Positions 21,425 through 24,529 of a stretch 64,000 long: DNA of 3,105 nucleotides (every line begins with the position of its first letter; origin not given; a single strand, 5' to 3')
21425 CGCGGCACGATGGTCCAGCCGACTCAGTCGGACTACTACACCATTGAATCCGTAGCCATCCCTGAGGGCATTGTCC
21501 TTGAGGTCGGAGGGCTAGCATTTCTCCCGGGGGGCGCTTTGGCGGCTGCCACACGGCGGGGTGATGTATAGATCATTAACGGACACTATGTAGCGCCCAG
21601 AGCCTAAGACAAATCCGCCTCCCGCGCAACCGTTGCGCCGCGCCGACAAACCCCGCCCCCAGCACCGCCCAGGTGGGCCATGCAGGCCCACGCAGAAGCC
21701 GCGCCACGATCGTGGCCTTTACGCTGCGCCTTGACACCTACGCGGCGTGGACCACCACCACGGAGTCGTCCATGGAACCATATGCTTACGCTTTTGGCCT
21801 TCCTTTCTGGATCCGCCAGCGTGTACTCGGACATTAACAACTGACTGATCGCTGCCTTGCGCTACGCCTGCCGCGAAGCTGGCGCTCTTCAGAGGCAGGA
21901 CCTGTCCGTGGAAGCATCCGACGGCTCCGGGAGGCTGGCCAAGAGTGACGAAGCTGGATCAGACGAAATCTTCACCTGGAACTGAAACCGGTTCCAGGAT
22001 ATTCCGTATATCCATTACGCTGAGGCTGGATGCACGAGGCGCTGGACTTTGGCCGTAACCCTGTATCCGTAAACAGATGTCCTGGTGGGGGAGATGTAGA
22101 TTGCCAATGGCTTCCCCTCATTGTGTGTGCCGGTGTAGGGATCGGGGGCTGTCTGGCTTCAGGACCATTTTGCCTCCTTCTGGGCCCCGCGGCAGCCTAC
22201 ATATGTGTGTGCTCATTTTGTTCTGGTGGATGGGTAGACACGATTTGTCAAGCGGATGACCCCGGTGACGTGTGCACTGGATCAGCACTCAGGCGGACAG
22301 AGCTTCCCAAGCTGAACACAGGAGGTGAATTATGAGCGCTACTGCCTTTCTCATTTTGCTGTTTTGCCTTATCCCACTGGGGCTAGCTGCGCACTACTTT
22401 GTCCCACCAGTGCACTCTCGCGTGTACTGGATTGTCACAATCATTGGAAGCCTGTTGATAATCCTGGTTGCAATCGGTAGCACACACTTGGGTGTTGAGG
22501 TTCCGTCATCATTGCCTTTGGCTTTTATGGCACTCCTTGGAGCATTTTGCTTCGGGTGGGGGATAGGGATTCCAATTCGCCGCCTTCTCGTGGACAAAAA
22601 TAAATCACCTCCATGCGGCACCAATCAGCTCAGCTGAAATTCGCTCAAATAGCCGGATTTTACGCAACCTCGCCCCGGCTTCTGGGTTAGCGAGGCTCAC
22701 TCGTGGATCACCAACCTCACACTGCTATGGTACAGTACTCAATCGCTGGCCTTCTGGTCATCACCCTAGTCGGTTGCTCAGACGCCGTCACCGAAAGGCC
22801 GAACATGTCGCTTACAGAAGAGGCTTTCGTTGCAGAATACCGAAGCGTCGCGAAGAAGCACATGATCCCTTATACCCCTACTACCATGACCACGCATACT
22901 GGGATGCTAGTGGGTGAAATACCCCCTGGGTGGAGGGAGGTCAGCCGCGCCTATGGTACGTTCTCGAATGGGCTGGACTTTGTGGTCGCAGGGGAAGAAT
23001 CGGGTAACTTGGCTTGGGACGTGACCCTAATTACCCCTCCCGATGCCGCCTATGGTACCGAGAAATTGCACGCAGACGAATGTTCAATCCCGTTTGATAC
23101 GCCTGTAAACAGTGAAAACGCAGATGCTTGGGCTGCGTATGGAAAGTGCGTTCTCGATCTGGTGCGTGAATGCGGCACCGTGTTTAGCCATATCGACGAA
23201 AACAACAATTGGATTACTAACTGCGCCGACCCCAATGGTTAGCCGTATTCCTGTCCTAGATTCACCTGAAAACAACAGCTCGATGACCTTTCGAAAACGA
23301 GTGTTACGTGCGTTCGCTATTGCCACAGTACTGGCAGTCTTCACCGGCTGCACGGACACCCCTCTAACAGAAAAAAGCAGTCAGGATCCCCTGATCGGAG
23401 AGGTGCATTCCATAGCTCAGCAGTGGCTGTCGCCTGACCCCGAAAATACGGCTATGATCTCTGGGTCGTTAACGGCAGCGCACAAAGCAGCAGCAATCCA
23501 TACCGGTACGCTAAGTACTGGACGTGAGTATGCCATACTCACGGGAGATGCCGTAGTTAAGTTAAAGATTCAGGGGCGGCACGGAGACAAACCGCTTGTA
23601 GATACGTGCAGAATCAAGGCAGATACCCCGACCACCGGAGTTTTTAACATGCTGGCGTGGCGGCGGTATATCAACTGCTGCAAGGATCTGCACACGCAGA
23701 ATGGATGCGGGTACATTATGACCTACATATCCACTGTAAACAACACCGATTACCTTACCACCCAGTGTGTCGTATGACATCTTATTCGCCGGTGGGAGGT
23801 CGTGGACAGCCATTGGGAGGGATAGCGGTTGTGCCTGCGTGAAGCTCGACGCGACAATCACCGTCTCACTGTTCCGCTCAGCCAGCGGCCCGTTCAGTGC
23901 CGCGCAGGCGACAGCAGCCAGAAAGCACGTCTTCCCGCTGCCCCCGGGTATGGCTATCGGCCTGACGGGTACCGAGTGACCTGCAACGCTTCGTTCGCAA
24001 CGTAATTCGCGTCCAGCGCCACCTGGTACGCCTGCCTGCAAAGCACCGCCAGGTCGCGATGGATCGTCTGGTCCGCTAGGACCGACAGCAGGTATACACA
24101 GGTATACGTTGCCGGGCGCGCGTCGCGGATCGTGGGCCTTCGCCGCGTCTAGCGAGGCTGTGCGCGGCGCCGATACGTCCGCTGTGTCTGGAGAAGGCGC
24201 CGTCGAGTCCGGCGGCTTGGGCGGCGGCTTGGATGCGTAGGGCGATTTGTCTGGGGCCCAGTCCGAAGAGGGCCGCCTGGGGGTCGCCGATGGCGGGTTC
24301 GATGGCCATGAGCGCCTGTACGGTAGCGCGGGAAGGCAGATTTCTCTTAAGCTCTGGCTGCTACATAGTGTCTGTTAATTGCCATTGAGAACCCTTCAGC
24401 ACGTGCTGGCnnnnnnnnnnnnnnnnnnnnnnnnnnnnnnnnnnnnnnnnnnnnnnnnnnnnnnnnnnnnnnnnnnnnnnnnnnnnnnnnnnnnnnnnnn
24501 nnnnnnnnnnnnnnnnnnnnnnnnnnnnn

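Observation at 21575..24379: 2.8-kb cargo element with about 60-bp imperfect terminal inverted repeats splits a dehydrogenase-like gene; no intact mobility gene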

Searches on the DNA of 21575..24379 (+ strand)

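Call 18: search_dna_similar(query=window:21575-24379:+, collection=plasmids, mode=distant, max_evalue=0.001)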
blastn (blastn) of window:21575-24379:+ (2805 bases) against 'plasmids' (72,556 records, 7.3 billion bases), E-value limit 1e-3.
No match.

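Call 101: search_dna_similar(query=window:21575-24379:+, collection=phages, mode=distant, max_evalue=0.01, max_rows=10)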
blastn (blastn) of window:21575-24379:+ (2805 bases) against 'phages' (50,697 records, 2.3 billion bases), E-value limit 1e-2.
No match.

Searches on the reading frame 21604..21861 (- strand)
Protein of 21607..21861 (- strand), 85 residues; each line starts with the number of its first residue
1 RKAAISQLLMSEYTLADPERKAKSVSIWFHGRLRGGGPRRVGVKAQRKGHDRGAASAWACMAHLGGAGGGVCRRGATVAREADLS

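Call 14: search_protein_families(library=pfam, max_evalue=1, proteins=[window:21604-21840:-])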
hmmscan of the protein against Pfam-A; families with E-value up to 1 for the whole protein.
window:21604-21840:- (78 aa): 1 family
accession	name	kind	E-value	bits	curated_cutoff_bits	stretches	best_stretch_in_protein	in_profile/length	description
PF04942.19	CC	-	0.17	12.4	20.6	1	49-71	3-25/34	CC domain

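Call 15: search_protein_families(library=ncbifam, max_evalue=1, proteins=[window:21604-21840:-])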
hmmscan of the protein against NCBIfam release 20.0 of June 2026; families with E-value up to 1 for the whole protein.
window:21604-21840:- (78 aa): 0 families

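Call 88: search_protein_families(library=pfam, max_evalue=10, proteins=[window:21607-21861:-])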
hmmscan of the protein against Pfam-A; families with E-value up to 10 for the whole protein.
seq(85 aa): 1 family
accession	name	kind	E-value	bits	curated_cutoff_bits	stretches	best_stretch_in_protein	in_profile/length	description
PF04942.19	CC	-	0.19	12.3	20.6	1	56-78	3-25/34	CC domain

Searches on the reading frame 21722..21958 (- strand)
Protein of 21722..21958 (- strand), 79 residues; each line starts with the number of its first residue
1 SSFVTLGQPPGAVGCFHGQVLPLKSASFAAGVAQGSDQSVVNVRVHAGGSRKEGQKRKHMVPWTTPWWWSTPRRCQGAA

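Call 88: search_protein_families(library=pfam, max_evalue=10, proteins=[window:21722-21958:-])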
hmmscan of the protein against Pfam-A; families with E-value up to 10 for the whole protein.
seq(79 aa): 0 families

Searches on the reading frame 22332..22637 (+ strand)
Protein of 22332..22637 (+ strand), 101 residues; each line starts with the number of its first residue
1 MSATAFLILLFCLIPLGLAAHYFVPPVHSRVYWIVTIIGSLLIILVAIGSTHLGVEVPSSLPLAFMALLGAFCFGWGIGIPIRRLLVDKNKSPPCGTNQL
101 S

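Call 14: search_protein_families(library=pfam, max_evalue=1, proteins=[window:22332-22637:+])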
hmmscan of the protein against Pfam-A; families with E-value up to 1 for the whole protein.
window:22332-22637:+ (101 aa): 1 family
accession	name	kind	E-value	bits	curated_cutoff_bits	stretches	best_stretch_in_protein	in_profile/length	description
PF13886.12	TM7S3_TM198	-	0.017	15.2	29.2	1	5-85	82-155/199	TM7S3/TM198-like domain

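Call 15: search_protein_families(library=ncbifam, max_evalue=1, proteins=[window:22332-22637:+])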
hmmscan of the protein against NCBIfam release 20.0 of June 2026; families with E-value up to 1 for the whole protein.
window:22332-22637:+ (101 aa): 0 families

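Call 16: find_encoding_contigs(protein=window:22332-22637:+, flank=10000, max_places=10)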
Protein window:22332-22637:+ (101 aa): no gene with exactly this product is on record in the collection.

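Call 49: search_protein_families(library=phrogs, max_evalue=10, proteins=[window:22332-22637:+])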
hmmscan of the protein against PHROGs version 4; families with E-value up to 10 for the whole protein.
window:22332-22637:+ (101 aa): 2 families
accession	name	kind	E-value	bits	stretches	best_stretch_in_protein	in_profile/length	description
phrog_25772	-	unknown function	0.0023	18.7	1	31-71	27-66/202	-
phrog_5952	-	unknown function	0.035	14.2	1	35-90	38-93/286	-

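Call 94: search_protein_families(library=padloc, max_evalue=1, proteins=[window:22332-22637:+])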
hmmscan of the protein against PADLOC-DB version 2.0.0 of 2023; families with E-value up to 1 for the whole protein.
window:22332-22637:+ (101 aa): 0 families

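Call 96: search_dna_similar(query=window:22332-22634:+, collection=plasmids, mode=protein, max_evalue=0.01, max_rows=10)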
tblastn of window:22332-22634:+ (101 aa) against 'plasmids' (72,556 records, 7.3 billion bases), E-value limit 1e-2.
No match.
